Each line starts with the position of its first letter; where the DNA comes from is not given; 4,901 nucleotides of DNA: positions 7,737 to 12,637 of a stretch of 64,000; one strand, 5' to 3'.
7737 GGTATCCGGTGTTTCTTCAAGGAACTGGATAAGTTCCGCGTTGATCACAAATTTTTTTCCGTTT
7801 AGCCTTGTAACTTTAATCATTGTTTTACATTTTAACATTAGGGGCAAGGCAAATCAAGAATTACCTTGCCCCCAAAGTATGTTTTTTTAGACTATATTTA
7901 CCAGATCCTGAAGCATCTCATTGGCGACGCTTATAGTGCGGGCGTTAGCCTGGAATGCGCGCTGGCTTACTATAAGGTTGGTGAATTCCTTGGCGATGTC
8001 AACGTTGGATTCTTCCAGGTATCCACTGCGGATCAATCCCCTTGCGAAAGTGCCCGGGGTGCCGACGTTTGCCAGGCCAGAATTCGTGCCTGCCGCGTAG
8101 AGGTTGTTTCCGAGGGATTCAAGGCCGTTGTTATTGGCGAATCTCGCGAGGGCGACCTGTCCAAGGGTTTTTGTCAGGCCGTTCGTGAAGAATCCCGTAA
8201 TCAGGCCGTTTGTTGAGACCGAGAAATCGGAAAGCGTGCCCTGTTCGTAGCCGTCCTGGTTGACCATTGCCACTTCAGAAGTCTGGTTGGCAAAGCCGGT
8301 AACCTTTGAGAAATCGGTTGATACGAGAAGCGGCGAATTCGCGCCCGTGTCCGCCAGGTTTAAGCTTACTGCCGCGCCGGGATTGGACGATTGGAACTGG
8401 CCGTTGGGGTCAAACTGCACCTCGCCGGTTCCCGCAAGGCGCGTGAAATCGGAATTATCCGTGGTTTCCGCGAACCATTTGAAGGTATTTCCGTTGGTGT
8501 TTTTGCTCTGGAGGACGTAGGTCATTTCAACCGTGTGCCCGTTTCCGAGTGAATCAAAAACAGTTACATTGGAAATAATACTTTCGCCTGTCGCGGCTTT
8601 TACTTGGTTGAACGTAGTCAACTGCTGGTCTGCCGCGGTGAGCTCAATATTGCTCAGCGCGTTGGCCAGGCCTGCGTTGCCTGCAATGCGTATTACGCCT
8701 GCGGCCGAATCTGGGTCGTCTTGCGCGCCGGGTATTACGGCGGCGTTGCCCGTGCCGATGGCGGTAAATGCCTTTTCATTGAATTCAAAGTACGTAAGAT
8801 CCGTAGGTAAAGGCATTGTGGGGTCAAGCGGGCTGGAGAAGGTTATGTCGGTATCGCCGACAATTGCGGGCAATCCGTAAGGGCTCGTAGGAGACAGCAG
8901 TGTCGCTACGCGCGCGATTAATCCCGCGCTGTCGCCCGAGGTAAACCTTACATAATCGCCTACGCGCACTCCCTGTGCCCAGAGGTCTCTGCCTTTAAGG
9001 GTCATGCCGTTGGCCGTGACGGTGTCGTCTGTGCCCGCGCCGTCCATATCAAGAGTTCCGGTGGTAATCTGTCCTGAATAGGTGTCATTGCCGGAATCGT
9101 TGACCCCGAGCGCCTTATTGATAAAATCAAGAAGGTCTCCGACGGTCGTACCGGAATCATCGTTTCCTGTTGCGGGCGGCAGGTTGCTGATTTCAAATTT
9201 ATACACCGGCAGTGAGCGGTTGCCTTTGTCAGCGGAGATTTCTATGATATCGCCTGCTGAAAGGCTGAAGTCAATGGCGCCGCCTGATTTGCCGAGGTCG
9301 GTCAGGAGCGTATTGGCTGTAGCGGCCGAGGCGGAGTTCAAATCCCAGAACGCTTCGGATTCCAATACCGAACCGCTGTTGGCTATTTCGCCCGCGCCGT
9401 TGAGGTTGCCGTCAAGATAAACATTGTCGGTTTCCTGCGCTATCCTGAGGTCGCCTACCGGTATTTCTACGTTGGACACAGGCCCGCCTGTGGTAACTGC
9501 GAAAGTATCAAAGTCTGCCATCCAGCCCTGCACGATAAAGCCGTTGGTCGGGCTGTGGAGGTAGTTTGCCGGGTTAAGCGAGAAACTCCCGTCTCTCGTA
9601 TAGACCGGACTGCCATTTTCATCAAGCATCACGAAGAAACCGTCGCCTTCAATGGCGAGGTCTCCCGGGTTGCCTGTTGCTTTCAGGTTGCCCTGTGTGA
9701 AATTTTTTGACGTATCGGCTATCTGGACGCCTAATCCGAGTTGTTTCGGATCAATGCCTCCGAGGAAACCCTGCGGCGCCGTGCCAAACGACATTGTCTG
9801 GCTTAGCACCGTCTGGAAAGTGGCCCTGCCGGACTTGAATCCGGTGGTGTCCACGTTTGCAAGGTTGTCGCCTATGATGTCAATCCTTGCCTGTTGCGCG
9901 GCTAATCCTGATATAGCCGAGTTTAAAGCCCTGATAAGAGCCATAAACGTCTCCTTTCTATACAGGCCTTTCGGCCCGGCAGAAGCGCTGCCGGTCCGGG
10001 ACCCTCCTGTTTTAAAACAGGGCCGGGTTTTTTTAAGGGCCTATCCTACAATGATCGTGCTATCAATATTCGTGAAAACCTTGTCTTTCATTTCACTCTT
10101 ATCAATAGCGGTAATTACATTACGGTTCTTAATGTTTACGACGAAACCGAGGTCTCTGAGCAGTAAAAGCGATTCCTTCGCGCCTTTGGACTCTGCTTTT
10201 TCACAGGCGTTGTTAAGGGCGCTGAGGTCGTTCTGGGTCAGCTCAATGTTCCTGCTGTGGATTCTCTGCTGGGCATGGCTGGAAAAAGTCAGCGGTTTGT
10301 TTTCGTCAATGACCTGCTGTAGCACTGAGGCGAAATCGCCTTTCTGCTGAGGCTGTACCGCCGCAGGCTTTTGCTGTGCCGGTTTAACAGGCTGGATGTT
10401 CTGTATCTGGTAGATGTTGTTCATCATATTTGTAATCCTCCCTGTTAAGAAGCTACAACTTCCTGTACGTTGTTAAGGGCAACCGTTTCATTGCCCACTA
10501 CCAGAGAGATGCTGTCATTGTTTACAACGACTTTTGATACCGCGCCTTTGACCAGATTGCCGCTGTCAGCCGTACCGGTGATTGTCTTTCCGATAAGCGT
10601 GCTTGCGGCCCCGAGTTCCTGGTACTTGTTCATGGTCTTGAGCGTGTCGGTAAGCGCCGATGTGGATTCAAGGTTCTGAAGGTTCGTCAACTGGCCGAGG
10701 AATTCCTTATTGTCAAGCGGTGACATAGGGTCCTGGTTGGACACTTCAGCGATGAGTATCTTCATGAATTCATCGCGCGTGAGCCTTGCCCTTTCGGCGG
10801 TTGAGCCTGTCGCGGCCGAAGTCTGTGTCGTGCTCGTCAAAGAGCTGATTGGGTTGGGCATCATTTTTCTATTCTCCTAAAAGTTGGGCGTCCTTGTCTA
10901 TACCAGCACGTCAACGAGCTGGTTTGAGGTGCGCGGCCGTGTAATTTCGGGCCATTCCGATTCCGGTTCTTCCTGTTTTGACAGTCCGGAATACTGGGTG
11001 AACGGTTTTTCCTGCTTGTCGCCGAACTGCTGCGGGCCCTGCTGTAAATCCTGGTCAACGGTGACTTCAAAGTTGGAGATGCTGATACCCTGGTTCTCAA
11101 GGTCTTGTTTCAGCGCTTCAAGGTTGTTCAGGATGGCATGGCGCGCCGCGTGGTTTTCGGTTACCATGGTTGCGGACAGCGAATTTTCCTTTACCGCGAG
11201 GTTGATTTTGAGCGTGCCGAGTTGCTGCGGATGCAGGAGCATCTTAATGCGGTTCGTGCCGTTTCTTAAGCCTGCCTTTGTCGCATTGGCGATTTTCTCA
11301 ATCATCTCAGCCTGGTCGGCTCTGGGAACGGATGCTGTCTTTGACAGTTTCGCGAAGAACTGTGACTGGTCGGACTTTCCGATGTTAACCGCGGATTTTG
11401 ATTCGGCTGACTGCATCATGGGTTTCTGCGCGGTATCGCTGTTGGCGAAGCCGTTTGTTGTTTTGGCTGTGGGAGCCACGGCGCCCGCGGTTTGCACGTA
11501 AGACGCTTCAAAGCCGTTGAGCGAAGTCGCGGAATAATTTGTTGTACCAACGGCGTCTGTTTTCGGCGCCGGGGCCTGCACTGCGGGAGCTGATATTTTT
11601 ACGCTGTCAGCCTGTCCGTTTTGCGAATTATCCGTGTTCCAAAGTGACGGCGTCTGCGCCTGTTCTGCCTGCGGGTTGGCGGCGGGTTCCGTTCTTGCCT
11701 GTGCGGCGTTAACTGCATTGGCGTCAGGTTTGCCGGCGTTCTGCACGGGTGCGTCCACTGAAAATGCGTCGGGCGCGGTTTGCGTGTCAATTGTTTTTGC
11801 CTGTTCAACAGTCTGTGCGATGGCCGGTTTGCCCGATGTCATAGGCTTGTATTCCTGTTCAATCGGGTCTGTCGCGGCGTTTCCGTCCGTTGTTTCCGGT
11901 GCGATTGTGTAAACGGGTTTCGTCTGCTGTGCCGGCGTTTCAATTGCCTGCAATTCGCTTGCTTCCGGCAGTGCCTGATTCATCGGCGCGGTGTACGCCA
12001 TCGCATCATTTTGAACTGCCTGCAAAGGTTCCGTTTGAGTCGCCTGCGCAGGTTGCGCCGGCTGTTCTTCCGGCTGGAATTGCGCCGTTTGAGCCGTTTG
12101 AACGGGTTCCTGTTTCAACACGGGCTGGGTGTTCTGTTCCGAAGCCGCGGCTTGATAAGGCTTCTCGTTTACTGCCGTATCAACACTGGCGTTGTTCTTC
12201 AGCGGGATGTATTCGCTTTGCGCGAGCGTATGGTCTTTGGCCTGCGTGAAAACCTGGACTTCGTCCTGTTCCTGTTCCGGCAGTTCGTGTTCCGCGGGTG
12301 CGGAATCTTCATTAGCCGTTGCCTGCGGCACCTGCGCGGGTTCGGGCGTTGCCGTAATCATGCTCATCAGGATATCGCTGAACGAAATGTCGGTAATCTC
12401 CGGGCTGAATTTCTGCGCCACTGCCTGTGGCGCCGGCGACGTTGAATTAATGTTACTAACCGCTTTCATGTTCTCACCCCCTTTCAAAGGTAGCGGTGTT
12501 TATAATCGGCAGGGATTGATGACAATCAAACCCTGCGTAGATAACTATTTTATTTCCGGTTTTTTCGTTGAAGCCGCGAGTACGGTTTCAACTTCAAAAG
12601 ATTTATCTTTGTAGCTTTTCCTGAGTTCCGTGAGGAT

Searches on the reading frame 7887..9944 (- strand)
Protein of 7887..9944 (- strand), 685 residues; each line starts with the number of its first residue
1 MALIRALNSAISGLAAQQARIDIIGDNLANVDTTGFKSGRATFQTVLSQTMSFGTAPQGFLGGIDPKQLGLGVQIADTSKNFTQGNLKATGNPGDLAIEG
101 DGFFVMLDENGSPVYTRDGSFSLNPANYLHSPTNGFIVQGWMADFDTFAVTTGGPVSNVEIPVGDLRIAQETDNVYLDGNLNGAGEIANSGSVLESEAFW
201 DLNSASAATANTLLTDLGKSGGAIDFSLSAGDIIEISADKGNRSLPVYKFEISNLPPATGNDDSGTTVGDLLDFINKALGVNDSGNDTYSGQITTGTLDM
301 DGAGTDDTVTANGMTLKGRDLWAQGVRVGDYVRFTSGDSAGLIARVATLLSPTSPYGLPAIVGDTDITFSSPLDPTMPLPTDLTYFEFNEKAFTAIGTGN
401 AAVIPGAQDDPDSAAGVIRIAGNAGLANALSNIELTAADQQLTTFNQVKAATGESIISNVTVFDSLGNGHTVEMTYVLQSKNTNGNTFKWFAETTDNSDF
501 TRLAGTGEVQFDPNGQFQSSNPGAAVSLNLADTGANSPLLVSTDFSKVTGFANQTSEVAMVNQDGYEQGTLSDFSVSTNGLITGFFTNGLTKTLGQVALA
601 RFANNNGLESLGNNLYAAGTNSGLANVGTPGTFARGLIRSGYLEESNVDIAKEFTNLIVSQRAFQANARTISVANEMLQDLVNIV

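Call 98: search_protein_families(library=pfam, proteins=[window:7887-9944:-], max_evalue=0.00001)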
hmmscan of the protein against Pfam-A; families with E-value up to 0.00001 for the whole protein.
window:7887-9944:- (685 aa): 4 families
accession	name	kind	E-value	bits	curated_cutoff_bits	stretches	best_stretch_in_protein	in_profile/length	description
PF06429.18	Flg_bbr_C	-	7.9e-18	64.1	23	1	639-684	1-46/46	Flagellar basal body rod FlgEFG protein C-terminal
PF07559.19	FlgE_D2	-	1.4e-11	45.5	22.7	1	444-566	11-142/142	Flagellar basal body protein FlaE D2 domain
PF00460.25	Flg_bb_rod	-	1.4e-11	44.5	20.7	1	7-37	1-31/31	Flagella basal body rod protein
PF22692.1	LlgE_F_G_D1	-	2.3e-10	40.9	27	1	97-162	1-48/64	Flagellar hook protein FlgE/F/G D1 domain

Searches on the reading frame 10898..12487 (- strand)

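Call 98: search_protein_families(library=pfam, proteins=[window:10898-12487:-], max_evalue=0.00001)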
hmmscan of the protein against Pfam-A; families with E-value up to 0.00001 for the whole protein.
window:10898-12487:- (529 aa): 1 family
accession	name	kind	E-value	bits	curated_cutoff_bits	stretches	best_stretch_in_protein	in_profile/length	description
PF02120.21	Flg_hook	-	2.8e-18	65.9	29.8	1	406-483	7-84/85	Flagellar hook-length control protein FliK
